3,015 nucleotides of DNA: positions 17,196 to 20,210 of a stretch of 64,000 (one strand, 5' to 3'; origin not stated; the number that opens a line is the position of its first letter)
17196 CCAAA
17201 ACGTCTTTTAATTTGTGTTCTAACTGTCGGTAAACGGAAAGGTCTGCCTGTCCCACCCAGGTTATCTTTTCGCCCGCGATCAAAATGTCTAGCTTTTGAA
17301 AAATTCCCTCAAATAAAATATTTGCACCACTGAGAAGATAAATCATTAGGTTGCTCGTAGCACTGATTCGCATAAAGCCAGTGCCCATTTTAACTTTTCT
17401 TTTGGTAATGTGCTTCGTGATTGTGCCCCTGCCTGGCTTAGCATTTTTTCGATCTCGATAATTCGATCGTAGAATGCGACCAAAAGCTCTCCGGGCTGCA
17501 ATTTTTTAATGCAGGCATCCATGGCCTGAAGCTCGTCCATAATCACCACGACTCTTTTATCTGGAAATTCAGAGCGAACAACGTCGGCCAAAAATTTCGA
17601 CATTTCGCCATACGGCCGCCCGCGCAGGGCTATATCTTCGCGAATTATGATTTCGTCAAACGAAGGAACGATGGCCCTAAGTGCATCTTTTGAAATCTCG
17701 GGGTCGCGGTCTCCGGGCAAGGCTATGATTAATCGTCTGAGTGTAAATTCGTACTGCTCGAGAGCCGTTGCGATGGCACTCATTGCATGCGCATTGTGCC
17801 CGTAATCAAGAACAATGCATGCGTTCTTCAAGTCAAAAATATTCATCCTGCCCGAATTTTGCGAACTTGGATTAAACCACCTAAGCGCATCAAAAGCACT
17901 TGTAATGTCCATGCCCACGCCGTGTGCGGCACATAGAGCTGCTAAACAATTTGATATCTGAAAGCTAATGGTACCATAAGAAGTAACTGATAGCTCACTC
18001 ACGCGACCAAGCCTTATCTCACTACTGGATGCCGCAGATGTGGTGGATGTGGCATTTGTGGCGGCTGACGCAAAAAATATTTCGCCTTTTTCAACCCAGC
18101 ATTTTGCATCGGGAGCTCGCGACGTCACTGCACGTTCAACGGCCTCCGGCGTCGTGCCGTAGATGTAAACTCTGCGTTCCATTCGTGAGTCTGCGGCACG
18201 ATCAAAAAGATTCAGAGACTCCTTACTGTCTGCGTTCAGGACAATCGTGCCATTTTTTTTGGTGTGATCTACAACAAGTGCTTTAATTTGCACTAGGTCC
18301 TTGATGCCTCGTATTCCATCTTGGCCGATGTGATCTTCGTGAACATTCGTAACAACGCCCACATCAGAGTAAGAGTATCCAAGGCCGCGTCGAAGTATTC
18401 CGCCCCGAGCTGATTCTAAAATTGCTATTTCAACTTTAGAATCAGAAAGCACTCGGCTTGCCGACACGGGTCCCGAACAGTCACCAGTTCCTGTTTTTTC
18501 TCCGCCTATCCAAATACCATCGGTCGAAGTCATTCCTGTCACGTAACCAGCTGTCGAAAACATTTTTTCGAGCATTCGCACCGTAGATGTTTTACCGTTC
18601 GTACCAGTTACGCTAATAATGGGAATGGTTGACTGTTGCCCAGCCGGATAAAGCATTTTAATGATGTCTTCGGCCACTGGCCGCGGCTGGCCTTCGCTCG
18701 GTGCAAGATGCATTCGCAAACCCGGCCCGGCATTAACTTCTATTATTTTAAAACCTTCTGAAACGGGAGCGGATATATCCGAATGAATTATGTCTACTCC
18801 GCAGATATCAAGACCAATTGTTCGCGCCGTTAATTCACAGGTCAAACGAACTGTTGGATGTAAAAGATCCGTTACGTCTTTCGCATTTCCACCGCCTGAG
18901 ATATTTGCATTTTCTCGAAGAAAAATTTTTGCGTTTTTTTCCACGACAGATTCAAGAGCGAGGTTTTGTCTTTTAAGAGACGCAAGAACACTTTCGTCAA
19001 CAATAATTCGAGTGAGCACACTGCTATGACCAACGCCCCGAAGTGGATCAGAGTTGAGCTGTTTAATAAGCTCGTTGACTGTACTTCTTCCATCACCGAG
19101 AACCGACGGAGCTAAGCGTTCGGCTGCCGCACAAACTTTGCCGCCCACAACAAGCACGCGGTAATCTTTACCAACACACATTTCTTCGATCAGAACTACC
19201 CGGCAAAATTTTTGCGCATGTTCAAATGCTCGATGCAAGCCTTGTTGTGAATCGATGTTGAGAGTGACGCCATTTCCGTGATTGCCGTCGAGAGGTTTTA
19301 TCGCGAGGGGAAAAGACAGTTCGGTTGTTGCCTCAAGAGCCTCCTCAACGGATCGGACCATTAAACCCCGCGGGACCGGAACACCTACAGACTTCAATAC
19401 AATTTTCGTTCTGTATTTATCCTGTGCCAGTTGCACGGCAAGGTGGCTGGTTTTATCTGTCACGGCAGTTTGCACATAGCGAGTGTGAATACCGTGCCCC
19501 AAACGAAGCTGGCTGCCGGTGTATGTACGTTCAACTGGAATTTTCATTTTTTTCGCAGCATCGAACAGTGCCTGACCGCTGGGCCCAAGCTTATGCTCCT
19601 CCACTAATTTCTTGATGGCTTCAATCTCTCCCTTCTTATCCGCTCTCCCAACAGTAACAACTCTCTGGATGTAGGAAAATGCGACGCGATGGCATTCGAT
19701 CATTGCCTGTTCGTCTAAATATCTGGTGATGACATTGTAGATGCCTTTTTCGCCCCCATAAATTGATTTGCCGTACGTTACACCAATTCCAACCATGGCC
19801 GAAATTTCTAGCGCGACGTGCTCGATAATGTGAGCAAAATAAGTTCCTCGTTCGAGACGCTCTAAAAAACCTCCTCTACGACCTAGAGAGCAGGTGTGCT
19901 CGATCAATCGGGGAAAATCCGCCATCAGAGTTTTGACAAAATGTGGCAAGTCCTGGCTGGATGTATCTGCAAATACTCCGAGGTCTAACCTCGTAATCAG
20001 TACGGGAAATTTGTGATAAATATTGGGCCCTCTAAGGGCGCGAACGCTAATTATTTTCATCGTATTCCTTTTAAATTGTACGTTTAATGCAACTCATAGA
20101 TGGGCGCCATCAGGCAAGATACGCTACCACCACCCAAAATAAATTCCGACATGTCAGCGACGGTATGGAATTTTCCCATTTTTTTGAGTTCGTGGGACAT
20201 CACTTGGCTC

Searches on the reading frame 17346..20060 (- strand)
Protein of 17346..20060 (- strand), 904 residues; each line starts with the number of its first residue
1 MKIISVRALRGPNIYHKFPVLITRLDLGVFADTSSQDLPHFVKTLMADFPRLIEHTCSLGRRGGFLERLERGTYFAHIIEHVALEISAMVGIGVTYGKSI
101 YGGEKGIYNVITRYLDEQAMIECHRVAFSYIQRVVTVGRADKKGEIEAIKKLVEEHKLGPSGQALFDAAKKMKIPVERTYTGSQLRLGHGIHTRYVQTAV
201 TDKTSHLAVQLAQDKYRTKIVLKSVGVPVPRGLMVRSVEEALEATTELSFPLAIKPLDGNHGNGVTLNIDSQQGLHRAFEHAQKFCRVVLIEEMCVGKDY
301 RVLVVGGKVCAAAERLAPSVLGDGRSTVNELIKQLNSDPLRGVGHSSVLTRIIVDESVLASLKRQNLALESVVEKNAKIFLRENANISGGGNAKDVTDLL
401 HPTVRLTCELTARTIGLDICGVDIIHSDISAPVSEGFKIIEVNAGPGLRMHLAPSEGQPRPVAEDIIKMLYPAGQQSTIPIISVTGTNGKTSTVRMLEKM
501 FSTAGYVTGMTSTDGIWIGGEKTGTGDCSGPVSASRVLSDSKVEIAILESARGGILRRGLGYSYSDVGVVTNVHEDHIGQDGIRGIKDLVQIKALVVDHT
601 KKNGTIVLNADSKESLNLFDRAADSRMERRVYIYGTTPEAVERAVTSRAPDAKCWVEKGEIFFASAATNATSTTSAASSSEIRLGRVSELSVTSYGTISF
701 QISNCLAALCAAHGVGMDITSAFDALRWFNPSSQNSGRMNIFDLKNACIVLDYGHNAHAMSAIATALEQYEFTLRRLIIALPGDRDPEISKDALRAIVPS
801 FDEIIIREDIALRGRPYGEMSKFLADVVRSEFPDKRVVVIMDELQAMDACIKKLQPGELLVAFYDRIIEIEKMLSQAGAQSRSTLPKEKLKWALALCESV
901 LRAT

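Call 3: search_protein_families(library=pfam, proteins=[window:17346-20060:-], max_evalue=0.01)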
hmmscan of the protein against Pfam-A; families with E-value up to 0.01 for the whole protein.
window:17346-20060:- (904 aa): 10 families
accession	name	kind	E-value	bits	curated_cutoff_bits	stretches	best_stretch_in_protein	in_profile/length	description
PF18921.5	Cyanophycin_syn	-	1.3e-32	112.6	27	1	24-135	3-114/115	Cyanophycin synthase-like N-terminal domain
PF08245.18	Mur_ligase_M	-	8.5e-22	78.5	24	1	484-712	1-200/200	Mur ligase middle domain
PF08443.16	RimK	-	1e-12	48.5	21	2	212-326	1-114/188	RimK-like ATP-grasp domain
PF02875.26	Mur_ligase_C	-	6.5e-12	46.8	28.4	1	737-861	1-122/127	Mur ligase, glutamate ligase domain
PF07478.18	Dala_Dala_lig_C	-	5e-05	23.3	24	1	222-307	2-93/204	D-ala D-ala ligase C-terminus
PF13549.11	ATP-grasp_5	-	5.9e-05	23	27.6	1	214-281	11-83/221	ATP-grasp domain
PF02655.19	ATP-grasp_3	-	7.2e-05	23.4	23.2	1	212-307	1-81/160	ATP-grasp domain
PF02786.22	CPSase_L_D2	-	0.00029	20.9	19.8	1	214-288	1-76/211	Carbamoyl-phosphate synthase L chain, ATP binding domain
PF14397.11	ATPgrasp_ST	-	0.00095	18.9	31.4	0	209-279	16-90/278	Sugar-transfer associated ATP-grasp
PF02222.28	ATP-grasp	-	0.0029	17.7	27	1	222-294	3-75/179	ATP-grasp domain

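Call 4: search_protein_families(library=ncbifam, proteins=[window:17346-20060:-], max_evalue=0.01)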
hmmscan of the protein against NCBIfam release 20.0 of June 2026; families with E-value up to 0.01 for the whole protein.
window:17346-20060:- (904 aa): 68 families (the best 25 are shown)
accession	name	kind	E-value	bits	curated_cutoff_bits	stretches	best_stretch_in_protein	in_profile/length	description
TIGR02068.2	cya_phycin_syn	equivalog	2.3e-297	988.7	850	1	2-876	1-860/862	cyanophycin synthetase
NF010623.0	PRK14016.1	subfamily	2.5e-282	939.1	877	1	1-880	1-866/871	cyanophycin synthetase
NF002688.0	PRK02471.1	equivalog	1.6e-63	215.3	425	1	161-472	434-753/756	bifunctional glutamate--cysteine ligase GshA/glutathione synthetase GshB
TIGR03103.1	trio_acet_GNAT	equivalog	4.1e-51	174.1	569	1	154-474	236-544/547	N-acetylglutaminylglutamine synthetase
TIGR01435.1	glu_cys_lig_rel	equivalog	3.9e-46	157.6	656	1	150-471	405-719/719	bifunctional glutamate--cysteine ligase/glutathione synthetase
NF001124.0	PRK00139.1-2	equivalog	2.3e-28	99.2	476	1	458-861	91-463/500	UDP-N-acetylmuramoyl-L-alanyl-D-glutamate--2,6-diaminopimelate ligase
TIGR01085.1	murE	subfamily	1.2e-26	93.7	257.3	1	476-861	82-442/472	UDP-N-acetylmuramyl-tripeptide synthetase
NF001126.0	PRK00139.1-4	equivalog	4e-26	91.6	373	1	475-861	100-453/486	UDP-N-acetylmuramoyl-L-alanyl-D-glutamate--2,6-diaminopimelate ligase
NF008896.0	PRK11929.1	equivalog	3.7e-21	74.7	1023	1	475-861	108-469/965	bifunctional UDP-N-acetylmuramoyl-L-alanyl-D-glutamate--2,6-diaminopimelate ligase MurE/UDP-N-acetylmuramoyl-tripeptide--D-alanyl-D-alanine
TIGR00768.1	rimK_fam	subfamily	6e-20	71.7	143.4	2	208-315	81-193/276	RimK family alpha-L-glutamate ligase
NF040720.1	MptN_Meth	equivalog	7.3e-19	67.9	350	2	207-318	94-208/291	tetrahydromethanopterin:alpha-L-glutamate ligase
NF010628.0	PRK14022.1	equivalog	1.4e-18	66.9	536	1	476-852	108-441/483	UDP-N-acetylmuramoyl-L-alanyl-D-glutamate--L-lysine ligase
NF053645.1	pMurC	equivalog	6.7e-17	61.3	560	2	476-637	99-246/492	pseudomurein biosynthesis peptide ligase pMurC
NF047860.1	Tet-DihydfolSynFolCMyb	equivalog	6.2e-16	58.4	700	2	703-852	289-431/468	bifunctional tetrahydrofolate synthase/dihydrofolate synthase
NF001123.0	PRK00139.1-1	equivalog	7.8e-16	57.8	586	1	470-859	99-458/493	UDP-N-acetylmuramoyl-L-alanyl-D-glutamate--2,6-diaminopimelate ligase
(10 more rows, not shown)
